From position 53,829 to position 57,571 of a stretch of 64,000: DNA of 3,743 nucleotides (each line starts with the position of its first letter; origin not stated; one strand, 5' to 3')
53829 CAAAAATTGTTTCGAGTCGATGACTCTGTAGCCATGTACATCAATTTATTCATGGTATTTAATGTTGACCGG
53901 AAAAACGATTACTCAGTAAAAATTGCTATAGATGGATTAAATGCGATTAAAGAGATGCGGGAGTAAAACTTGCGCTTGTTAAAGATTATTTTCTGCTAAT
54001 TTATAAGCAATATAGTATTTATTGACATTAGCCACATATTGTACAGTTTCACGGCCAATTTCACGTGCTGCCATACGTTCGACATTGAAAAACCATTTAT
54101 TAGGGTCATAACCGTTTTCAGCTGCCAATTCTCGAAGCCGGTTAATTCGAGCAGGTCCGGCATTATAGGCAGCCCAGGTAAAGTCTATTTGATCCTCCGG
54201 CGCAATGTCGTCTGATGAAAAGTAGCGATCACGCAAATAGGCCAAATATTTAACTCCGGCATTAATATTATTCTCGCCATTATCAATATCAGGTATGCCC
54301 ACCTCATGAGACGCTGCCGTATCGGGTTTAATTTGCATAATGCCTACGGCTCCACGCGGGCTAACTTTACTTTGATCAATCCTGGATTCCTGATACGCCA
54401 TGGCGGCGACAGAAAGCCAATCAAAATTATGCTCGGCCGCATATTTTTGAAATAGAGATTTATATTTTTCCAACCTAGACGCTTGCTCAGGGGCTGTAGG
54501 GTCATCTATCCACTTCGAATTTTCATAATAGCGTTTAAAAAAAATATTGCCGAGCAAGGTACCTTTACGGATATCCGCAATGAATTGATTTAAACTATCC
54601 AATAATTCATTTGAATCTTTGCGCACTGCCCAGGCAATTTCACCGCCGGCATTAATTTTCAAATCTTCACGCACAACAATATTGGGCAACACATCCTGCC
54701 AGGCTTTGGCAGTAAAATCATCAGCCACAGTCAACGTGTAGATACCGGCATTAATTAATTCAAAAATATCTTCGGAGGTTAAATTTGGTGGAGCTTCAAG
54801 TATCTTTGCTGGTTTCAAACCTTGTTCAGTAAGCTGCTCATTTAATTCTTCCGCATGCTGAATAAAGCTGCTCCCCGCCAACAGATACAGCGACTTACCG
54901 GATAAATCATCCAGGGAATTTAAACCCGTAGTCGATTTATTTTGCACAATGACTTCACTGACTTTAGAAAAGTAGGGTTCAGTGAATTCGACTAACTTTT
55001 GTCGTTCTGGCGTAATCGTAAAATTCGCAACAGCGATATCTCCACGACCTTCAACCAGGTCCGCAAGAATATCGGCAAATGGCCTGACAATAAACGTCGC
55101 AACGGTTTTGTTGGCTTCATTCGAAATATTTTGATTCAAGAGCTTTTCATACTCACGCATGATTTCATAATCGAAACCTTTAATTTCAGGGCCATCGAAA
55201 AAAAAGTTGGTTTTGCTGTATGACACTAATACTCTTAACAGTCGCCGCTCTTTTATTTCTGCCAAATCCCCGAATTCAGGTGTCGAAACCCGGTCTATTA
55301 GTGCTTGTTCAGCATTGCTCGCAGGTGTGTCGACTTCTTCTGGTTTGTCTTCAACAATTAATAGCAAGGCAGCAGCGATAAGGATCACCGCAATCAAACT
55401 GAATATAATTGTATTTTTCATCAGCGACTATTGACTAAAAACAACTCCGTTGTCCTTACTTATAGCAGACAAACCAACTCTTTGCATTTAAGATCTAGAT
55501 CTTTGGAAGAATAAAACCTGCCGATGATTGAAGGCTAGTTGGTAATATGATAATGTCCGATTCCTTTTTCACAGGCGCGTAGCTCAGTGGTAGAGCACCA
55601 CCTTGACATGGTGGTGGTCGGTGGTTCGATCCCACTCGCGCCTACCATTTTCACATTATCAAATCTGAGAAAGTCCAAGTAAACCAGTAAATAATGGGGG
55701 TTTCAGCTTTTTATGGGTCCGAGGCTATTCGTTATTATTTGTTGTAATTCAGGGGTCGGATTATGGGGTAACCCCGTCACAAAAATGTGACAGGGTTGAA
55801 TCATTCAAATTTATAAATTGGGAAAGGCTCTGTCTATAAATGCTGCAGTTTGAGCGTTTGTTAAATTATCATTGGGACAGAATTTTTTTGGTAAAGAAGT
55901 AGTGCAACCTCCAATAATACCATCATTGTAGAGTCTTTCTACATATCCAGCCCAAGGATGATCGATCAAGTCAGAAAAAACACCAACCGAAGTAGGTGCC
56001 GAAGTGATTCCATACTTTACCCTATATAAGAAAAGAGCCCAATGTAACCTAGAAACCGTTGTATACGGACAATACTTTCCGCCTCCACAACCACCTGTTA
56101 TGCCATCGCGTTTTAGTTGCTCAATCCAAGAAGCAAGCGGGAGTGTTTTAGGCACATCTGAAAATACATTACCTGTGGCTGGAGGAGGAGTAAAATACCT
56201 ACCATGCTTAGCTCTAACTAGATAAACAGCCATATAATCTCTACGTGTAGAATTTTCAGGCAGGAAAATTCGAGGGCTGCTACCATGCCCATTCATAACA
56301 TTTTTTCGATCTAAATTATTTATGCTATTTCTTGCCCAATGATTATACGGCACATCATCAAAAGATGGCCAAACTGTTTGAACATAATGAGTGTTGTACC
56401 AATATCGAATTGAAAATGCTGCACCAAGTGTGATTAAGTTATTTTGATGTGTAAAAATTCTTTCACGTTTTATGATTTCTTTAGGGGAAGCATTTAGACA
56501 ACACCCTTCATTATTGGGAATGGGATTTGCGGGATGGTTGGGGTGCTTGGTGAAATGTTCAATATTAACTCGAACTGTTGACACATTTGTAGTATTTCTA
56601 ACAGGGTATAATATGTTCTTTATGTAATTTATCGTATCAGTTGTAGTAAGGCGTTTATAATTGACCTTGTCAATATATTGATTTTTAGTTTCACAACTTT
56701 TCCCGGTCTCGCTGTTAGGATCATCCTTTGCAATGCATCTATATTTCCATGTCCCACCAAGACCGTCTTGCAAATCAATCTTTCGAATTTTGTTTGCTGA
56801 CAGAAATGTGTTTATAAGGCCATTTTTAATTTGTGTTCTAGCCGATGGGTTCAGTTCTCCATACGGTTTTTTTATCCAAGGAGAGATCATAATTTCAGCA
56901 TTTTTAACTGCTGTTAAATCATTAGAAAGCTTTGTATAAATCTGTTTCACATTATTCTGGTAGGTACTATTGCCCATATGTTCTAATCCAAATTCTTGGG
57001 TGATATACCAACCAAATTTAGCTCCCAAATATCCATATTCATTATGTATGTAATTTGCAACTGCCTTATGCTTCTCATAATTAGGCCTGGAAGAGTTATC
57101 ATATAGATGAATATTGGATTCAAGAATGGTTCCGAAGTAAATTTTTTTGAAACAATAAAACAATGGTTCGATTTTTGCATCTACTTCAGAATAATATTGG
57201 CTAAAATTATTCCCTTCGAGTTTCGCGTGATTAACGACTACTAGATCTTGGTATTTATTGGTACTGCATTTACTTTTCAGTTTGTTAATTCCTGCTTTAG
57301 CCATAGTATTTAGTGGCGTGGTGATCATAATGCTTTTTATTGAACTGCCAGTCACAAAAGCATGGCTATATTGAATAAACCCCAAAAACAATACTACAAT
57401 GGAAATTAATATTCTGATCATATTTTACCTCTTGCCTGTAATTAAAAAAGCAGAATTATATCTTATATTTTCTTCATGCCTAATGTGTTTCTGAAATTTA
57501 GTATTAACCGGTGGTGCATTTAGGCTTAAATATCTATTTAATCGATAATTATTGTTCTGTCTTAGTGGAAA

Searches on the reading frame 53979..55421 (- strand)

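Call 15: search_protein_families(library=pfam, proteins=[window:53979-55421:-])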
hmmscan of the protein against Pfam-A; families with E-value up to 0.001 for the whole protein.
window:53979-55421:- (480 aa): 4 families
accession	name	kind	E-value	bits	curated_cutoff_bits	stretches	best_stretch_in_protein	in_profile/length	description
PF00497.25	SBP_bac_3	-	1.2e-19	70.8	26.4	1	76-288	17-120/132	Bacterial extracellular solute-binding proteins, family 3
PF01464.25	SLT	-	6.1e-18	64.9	21.3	1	323-434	2-109/117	Transglycosylase SLT domain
PF10613.14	Lig_chan-Glu_bd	-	4.3e-07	30.5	30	1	115-161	67-113/115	Ligated ion channel L-glutamate- and glycine-binding site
PF25399.1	DeaD_dimer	-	0.00022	21.6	23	0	314-344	24-54/67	RNA helicase DeaD dimerization domain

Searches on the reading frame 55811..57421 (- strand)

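Call 15: search_protein_families(library=pfam, proteins=[window:55811-57421:-])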
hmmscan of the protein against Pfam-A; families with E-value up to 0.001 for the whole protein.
window:55811-57421:- (536 aa): 2 families
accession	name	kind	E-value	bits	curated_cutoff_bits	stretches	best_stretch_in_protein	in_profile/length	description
PF00395.25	SLH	-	6.7e-07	29.6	20.8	0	482-505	2-26/44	S-layer homology domain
PF14488.12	DUF4434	-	0.00011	22.3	30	1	114-222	103-205/283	Domain of unknown function (DUF4434)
